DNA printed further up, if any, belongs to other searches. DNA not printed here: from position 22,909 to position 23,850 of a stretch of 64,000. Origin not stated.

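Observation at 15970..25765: Iterated modules of Dpm1-like GT2 plus GT-C membrane transferase plus SAM methyltransferase: an extracytoplasmic, lipid-linked glycosylation system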

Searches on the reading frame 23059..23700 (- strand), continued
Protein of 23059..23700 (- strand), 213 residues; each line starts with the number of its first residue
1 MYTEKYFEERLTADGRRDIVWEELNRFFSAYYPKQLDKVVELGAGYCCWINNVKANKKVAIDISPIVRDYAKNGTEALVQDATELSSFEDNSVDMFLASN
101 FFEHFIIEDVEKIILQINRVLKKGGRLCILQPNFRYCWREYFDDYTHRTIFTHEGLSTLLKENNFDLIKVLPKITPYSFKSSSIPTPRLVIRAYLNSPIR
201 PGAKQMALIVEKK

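Call 89: get_annotated_region(hit=H2, flank=5000)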
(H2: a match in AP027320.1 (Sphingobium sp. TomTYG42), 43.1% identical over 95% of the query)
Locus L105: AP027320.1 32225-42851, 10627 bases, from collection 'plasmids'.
description: Sphingobium sp. TomTYG42 plasmid pTomTYG42b DNA, complete genome
organism: Sphingobium sp. TomTYG42 (NCBI taxid 3028883)
taxonomy: Bacteria; Pseudomonadota; Alphaproteobacteria; Sphingomonadales; Sphingomonadaceae; Sphingobium; Sphingobium sp. TomTYG42
host: -; source: -; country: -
typing (MOB-suite, as given by PLSDB): non-mobilizable
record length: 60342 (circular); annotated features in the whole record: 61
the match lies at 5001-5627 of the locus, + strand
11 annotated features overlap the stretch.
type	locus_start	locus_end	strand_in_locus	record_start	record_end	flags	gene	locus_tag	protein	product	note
CDS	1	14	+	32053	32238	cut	-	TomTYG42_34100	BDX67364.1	hypothetical protein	-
CDS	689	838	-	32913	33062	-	-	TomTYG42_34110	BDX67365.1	hypothetical protein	-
CDS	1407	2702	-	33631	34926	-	-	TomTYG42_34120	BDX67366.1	putative kinase Y4dM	-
CDS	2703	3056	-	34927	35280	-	-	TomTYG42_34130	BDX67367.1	hypothetical protein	-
CDS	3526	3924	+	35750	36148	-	-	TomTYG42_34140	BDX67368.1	hypothetical protein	-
CDS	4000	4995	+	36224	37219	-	-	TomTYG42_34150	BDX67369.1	hypothetical protein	-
CDS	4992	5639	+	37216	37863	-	-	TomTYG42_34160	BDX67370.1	hypothetical protein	-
CDS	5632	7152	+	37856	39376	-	-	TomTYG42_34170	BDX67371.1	hypothetical protein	-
CDS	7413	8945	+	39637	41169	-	-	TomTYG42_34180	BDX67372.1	hypothetical protein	-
CDS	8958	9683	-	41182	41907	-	-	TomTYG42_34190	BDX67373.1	methyltransferase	-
CDS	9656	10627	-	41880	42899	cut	-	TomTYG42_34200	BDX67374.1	glycosyl transferase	-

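Call 91: search_protein_families(library=pfam, proteins=[L104:4075-4998:+, L104:5697-7208:+, L104:7171-7554:-, L105:3526-3924:+, L105:4000-4995:+, L105:5632-7152:+, L105:7413-8945:+, L105:8958-9683:-], max_evalue=0.001)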
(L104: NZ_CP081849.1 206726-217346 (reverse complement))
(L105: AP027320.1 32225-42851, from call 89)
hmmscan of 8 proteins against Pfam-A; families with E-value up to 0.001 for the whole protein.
L104:4075-4998:+ (307 aa): 1 family
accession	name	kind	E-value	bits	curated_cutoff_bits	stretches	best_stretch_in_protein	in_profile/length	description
PF00535.33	Glycos_transf_2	-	1.3e-06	28.9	23.3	1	73-234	1-164/168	Glycosyl transferase family 2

L104:5697-7208:+ (503 aa): 1 family
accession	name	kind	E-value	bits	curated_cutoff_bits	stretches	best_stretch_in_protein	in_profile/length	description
PF13231.12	PMT_2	-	3.2e-06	27.9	26.1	1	58-217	3-160/160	Dolichyl-phosphate-mannose-protein mannosyltransferase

L104:7171-7554:- (127 aa): 1 family
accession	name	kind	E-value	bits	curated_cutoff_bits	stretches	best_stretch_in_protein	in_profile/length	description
PF04138.20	GtrA_DPMS_TM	-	1.4e-19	70.9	26.1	1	7-126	1-117/117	GtrA/DPMS, transmembrane domain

L105:3526-3924:+ (132 aa): 1 family
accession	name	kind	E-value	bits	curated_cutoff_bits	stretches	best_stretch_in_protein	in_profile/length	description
PF04138.20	GtrA_DPMS_TM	-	1.7e-14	54.5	26.1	1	15-129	1-117/117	GtrA/DPMS, transmembrane domain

L105:4000-4995:+ (331 aa): 2 families
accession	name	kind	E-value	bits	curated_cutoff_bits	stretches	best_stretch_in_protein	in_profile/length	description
PF00535.33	Glycos_transf_2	-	4.8e-07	30.3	23.3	1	97-258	1-164/168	Glycosyl transferase family 2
PF13641.12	Glyco_tranf_2_3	-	1.5e-05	25.6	27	1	95-224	2-140/230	Glycosyltransferase like family 2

L105:5632-7152:+ (506 aa): 0 families

L105:7413-8945:+ (510 aa): 0 families

L105:8958-9683:- (241 aa): 6 families
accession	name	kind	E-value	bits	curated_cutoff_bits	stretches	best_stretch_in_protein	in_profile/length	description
PF13489.12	Methyltransf_23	-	4.2e-17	62.8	27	1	36-172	20-162/164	Methyltransferase domain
PF08241.18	Methyltransf_11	-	2.2e-09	38.2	21.2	1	43-132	1-94/95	Methyltransferase domain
PF08242.18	Methyltransf_12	-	4e-09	37.5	30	1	43-131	1-98/98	Methyltransferase domain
PF13649.12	Methyltransf_25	-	1.4e-08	35.7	27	1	42-129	1-97/97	Methyltransferase domain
PF13847.12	Methyltransf_31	-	5.8e-07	29.7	27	1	38-137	3-113/145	Methyltransferase domain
PF07021.18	MetW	-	1.3e-06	28.6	21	1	36-117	11-94/193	Methionine biosynthesis protein MetW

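Call 102: search_protein_representatives(protein=window:23059-23700:-)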
Query: 213 residues. Proteins with E-value up to 0.001 (for the whole library): 2472; up to 1e-10: 480; up to 1e-30: 88. The best 150 are listed.
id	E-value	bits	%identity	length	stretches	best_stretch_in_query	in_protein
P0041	1.3e-63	230.7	50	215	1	1-212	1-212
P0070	6.2e-52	192.6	45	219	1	4-210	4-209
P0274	7.6e-52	192.3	44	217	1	4-212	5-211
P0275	5.1e-48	179.8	45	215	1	3-210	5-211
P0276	1.9e-47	177.9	42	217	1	3-212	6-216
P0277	8.8e-47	175.7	42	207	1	5-212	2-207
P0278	1.5e-46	175.0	42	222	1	7-212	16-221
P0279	1.8e-46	174.7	40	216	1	4-211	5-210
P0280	5.3e-45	169.9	43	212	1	1-209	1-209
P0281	1.3e-43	165.3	43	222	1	5-206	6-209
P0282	1.9e-43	164.9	40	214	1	3-213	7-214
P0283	2.5e-43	164.5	41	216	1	5-210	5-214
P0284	3.5e-43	164.0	39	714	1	4-212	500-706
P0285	4.4e-43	163.7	44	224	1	3-212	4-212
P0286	5.3e-43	163.4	37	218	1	6-211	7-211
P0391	9.9e-27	110.2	33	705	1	12-207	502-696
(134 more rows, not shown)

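Call 105: search_protein_families(library=pfam, proteins=[P0391, P0284], max_evalue=0.01)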
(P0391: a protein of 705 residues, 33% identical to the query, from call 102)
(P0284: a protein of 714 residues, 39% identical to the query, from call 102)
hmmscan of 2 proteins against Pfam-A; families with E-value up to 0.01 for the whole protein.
P0391 (705 aa): 6 families
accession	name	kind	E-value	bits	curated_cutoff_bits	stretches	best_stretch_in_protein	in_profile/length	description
PF08241.18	Methyltransf_11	-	1.8e-12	48.2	21.2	1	527-616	1-94/95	Methyltransferase domain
PF13649.12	Methyltransf_25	-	7.6e-10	39.8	27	1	526-613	1-97/97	Methyltransferase domain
PF13489.12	Methyltransf_23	-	3.3e-09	37.1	27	1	511-655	8-161/164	Methyltransferase domain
PF08242.18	Methyltransf_12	-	2.1e-07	32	30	1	527-615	1-98/98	Methyltransferase domain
PF13847.12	Methyltransf_31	-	9.6e-06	25.8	27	1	522-621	3-113/145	Methyltransferase domain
PF01209.24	Ubie_methyltran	-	0.0059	16.4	20.1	0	557-619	95-153/233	ubiE/COQ5 methyltransferase family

P0284 (714 aa): 6 families
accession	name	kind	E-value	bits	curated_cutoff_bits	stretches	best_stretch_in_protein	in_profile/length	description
PF02310.24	B12-binding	-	1.2e-18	67.5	32.1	1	23-129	14-120/121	B12 binding domain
PF04055.27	Radical_SAM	-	3.7e-15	56.9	29.5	1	193-358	2-164/166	Radical SAM superfamily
PF08241.18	Methyltransf_11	-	1e-08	36.1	21.2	1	535-624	1-95/95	Methyltransferase domain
PF13489.12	Methyltransf_23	-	2.5e-08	34.3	27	1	511-663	3-162/164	Methyltransferase domain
PF13649.12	Methyltransf_25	-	8.9e-07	30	27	1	534-620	1-97/97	Methyltransferase domain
PF08242.18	Methyltransf_12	-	3.5e-05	24.9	30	1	537-622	3-98/98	Methyltransferase domain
